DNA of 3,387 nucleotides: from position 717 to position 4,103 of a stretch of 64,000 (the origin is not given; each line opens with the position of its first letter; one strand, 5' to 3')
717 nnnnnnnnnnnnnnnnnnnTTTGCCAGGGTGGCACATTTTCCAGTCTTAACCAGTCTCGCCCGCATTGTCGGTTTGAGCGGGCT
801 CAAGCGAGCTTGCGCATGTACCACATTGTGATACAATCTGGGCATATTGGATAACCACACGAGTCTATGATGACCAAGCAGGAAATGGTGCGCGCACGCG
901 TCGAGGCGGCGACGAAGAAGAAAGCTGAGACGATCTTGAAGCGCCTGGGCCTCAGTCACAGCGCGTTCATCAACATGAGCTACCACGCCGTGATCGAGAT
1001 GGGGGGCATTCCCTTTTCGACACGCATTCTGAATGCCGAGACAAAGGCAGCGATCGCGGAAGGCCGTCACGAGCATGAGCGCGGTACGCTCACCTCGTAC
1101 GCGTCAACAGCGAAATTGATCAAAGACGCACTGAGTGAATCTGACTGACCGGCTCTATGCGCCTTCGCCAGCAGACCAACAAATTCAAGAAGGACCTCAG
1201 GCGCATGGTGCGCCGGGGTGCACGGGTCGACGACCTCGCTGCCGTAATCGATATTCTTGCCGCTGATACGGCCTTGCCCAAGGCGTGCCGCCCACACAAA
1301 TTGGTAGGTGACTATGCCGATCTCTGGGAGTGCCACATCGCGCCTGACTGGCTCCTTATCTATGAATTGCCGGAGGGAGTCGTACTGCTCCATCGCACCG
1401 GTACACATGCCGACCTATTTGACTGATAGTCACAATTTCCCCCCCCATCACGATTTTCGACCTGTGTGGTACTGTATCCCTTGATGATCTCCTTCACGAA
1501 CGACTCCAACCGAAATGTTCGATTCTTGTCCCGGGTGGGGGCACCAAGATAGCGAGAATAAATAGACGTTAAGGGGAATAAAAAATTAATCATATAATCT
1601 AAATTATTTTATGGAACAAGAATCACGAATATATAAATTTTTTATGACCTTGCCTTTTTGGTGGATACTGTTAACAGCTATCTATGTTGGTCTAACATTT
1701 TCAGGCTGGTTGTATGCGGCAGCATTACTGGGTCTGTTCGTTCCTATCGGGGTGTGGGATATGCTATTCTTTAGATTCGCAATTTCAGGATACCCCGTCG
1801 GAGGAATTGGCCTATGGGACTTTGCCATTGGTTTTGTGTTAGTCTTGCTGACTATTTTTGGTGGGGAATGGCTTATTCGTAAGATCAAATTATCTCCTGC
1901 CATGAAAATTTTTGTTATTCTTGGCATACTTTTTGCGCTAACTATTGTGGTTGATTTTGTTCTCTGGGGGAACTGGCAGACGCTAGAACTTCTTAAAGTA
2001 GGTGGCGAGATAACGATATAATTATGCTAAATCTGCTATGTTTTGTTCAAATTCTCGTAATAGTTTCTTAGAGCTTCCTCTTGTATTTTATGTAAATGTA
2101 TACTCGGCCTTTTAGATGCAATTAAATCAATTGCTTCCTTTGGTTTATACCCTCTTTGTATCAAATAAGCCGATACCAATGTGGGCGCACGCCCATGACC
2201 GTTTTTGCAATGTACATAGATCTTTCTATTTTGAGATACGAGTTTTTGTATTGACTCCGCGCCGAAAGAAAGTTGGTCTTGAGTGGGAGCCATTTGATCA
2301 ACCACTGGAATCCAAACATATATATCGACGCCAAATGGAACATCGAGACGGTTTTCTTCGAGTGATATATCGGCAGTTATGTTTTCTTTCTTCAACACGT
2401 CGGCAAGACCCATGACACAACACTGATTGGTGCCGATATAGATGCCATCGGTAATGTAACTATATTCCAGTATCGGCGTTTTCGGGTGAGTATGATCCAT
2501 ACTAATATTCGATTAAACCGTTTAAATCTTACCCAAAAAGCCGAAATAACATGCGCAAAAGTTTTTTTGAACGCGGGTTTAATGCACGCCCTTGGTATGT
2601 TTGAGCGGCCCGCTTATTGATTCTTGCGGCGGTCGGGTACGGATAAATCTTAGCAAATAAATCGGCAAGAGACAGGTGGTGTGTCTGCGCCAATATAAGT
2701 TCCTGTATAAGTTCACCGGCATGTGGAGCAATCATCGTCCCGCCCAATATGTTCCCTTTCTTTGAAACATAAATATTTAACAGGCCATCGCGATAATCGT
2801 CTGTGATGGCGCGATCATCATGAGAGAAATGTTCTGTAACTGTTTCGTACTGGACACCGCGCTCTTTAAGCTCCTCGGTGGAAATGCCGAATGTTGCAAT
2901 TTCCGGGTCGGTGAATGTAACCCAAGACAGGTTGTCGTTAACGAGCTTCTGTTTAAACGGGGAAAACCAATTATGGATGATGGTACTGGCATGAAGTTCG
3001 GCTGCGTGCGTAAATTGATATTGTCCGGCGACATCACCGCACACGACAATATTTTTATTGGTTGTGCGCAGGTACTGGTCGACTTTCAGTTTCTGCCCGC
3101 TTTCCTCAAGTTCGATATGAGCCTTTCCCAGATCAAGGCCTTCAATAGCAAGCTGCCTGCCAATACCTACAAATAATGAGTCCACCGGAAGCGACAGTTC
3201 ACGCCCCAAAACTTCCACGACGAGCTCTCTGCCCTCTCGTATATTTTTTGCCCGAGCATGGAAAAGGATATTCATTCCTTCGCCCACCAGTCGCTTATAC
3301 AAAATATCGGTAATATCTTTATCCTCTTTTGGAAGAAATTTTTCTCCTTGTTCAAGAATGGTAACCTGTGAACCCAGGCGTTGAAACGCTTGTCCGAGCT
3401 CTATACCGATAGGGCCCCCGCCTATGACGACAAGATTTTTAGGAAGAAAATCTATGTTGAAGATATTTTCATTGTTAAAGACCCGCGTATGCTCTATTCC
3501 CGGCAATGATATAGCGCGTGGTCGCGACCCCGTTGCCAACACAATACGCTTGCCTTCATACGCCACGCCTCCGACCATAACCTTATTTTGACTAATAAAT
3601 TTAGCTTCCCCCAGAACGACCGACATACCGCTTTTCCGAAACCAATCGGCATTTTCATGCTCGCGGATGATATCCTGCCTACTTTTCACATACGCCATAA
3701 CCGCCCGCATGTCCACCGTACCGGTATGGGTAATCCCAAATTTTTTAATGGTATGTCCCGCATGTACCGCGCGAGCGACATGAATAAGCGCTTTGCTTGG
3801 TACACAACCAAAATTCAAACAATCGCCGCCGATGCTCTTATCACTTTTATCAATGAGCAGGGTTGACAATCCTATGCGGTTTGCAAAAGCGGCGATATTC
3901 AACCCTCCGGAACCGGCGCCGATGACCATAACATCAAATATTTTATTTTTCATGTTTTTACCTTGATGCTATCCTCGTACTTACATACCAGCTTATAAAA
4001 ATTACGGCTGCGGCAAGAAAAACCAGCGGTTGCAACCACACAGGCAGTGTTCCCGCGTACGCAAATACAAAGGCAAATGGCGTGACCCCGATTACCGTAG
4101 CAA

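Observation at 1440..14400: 13-kb low-GC island bounded by a DinJ-YafQ module and tRNA-Arg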

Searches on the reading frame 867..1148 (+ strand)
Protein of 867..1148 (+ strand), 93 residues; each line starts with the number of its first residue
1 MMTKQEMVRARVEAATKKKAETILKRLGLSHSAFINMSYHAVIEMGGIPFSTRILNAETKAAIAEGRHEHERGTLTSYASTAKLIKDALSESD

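Call 5: search_protein_families(library=pfam, proteins=[window:867-1148:+])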
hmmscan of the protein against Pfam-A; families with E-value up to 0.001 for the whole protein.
window:867-1148:+ (93 aa): 1 family
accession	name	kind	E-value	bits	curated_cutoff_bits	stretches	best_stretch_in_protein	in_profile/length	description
PF04221.18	RelB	-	2.8e-11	43.6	22.4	1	6-71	2-69/82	RelB antitoxin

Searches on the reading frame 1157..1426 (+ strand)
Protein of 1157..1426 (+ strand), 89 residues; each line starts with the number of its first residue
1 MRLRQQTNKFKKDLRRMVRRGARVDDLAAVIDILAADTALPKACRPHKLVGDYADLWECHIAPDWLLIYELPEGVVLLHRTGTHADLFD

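Call 5: search_protein_families(library=pfam, proteins=[window:1157-1426:+])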
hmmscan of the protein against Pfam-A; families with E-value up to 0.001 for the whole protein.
window:1157-1426:+ (89 aa): 2 families
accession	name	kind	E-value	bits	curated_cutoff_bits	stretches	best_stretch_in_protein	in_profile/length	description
PF15738.11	YafQ_toxin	-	4e-30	104.4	30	1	5-89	4-88/88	Bacterial toxin of type II toxin-antitoxin system, YafQ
PF05016.21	ParE_toxin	-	3.6e-06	27.9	23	1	7-86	4-87/89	ParE toxin of type II toxin-antitoxin system, parDE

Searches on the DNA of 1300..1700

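Call 62: search_rna_families(source=window, start=1300, end=1700, threshold=evalue, max_evalue=10, show_alignments=3)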
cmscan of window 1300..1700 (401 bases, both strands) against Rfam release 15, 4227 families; matches with E-value up to 10: 1.
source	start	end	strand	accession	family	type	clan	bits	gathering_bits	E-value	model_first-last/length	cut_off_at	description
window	1390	1416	-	RF03838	MIR8032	Gene; miRNA;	-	15.3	78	1.7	1-48/48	no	MIR8032 microRNA precursor family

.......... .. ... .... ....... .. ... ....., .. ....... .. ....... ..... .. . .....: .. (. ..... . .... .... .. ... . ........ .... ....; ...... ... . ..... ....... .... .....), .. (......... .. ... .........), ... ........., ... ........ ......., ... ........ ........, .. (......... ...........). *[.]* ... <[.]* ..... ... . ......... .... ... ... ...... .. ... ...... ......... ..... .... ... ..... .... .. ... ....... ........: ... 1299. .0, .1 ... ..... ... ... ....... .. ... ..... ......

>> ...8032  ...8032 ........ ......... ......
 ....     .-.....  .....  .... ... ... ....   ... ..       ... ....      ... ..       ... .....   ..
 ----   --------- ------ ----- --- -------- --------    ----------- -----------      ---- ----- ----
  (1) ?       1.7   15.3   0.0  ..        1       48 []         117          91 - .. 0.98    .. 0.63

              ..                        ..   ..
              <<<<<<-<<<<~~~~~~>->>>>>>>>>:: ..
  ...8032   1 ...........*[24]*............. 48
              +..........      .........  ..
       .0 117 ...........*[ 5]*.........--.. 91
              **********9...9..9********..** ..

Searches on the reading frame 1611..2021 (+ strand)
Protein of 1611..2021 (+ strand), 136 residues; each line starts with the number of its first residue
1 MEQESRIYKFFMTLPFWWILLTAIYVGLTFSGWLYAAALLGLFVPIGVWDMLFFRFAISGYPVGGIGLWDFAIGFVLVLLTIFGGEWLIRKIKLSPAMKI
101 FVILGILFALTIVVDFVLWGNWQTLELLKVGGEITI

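Call 5: search_protein_families(library=pfam, proteins=[window:1611-2021:+])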
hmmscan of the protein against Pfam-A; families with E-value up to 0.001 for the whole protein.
window:1611-2021:+ (136 aa): 0 families

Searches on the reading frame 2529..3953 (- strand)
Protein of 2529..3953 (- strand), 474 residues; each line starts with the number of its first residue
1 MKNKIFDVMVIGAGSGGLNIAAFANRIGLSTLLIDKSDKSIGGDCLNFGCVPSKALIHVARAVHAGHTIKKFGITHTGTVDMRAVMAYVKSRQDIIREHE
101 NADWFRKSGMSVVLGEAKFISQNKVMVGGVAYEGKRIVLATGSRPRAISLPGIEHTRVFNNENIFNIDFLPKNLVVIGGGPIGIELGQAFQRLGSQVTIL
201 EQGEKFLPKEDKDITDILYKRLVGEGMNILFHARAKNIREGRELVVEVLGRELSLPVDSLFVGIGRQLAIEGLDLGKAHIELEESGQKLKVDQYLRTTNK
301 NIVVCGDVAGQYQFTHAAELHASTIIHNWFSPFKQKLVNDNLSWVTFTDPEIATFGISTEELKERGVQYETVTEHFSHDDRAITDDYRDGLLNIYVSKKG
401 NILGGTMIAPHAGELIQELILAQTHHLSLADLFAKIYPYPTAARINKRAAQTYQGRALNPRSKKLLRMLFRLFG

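Call 5: search_protein_families(library=pfam, proteins=[window:2529-3953:-])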
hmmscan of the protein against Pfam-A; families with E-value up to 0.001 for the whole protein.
window:2529-3953:- (474 aa): 16 families
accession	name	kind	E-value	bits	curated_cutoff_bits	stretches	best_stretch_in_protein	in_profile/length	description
PF07992.20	Pyr_redox_2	-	6.9e-59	200.1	26.1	1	6-321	1-290/291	Pyridine nucleotide-disulphide oxidoreductase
PF00070.33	Pyr_redox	-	6.1e-22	78.4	22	1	174-247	2-76/82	Pyridine nucleotide-disulphide oxidoreductase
PF02852.28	Pyr_redox_dim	-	7.4e-22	78.1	25.3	1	343-444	2-104/110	Pyridine nucleotide-disulphide oxidoreductase, dimerisation domain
PF13738.12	Pyr_redox_3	-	2.5e-10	40.5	30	1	131-306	122-305/305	Pyridine nucleotide-disulphide oxidoreductase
PF01134.28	GIDA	-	7.1e-09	35.6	22.1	1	7-143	1-150/391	Glucose inhibited division protein A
PF13450.12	NAD_binding_8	-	3.3e-07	30.9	21.9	1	10-48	1-38/68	NAD(P)-binding Rossmann-like domain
PF03486.20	HI0933_like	-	1.7e-06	28.1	50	0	7-39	2-34/244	HI0933-like protein Rossmann domain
PF05834.18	Lycopene_cycl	-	2e-06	27.6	23.4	0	7-41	1-37/380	Lycopene cyclase protein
PF01494.25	FAD_binding_3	-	2.1e-06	27.7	22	0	175-208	5-38/349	FAD binding domain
PF12831.13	FAD_oxidored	-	3.6e-06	27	27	1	7-44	1-37/416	FAD dependent oxidoreductase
PF02737.24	3HCDH_N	-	2.2e-05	24.9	22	0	174-220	2-48/180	3-hydroxyacyl-CoA dehydrogenase, NAD binding domain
PF01266.30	DAO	-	6.9e-05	23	27.9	0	7-39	1-34/353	FAD dependent oxidoreductase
PF00890.30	FAD_binding_2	-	0.00027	20.7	20.4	0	7-39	1-33/414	FAD binding domain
PF01262.27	AlaDh_PNT_C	-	0.00031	20.7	23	0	7-39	30-62/214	Alanine dehydrogenase/PNT, C-terminal domain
PF01946.23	Thi4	-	0.00038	20.2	26.2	0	6-56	18-68/235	Thi4 family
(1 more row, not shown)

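Call 13: find_encoding_contigs(protein=window:2529-3953:-, flank=10000, max_places=6)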
Protein window:2529-3953:- (474 aa): no gene with exactly this product is on record in the collection.

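Call 43: search_protein_families(library=ncbifam, proteins=[window:2529-3953:-], max_evalue=0.00001)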
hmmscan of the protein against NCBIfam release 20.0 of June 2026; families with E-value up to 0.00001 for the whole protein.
window:2529-3953:- (474 aa): 49 families (the best 25 are shown)
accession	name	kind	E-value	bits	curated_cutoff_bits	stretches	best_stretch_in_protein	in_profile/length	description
NF004991.0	PRK06370.1-3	subfamily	1e-130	436.7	620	1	4-471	34-505/509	FAD-containing oxidoreductase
TIGR01350.1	lipoamide_DH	equivalog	1.8e-99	333.6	408.8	1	6-458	2-459/461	dihydrolipoyl dehydrogenase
TIGR02053.1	MerA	equivalog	4.3e-89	299.6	454.45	1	6-454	1-454/465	mercury(II) reductase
NF004939.0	PRK06292.1-1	equivalog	4.7e-74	249.8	435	1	1-441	1-446/476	dihydrolipoyl dehydrogenase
NF004947.0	PRK06292.2-5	equivalog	1.6e-73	248.3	592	1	5-452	3-457/474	dihydrolipoyl dehydrogenase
NF004992.0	PRK06370.1-4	equivalog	5.2e-72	242.7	629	1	3-441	2-443/459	FAD-containing oxidoreductase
NF004946.0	PRK06292.2-4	subfamily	7.2e-69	232.8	634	1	6-451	4-468/487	dihydrolipoyl dehydrogenase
NF004776.0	PRK06116.1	equivalog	2.5e-68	231.1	480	1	4-443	3-443/450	glutathione-disulfide reductase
NF004943.0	PRK06292.2-1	equivalog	3e-68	230.7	432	1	6-453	4-455/456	dihydrolipoyl dehydrogenase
NF004945.0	PRK06292.2-3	equivalog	2e-66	224.8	494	1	5-443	3-442/457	dihydrolipoyl dehydrogenase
NF005883.0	PRK07845.1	equivalog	4.4e-65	220.5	479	1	7-444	4-450/466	NAD(P)H-quinone dehydrogenase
NF005884.0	PRK07846.1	equivalog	5.2e-64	216.5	501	1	4-437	2-434/454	mycothione reductase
NF010311.1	PRK13748.1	subfamily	1.1e-62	212.6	600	1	4-454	96-549/560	mercury(II) reductase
NF003585.0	PRK05249.1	equivalog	1.5e-62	211.8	465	1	3-451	4-455/464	Si-specific NAD(P)(+) transhydrogenase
NF004944.0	PRK06292.2-2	equivalog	3.4e-61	207.3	619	1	4-451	2-450/460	dihydrolipoyl dehydrogenase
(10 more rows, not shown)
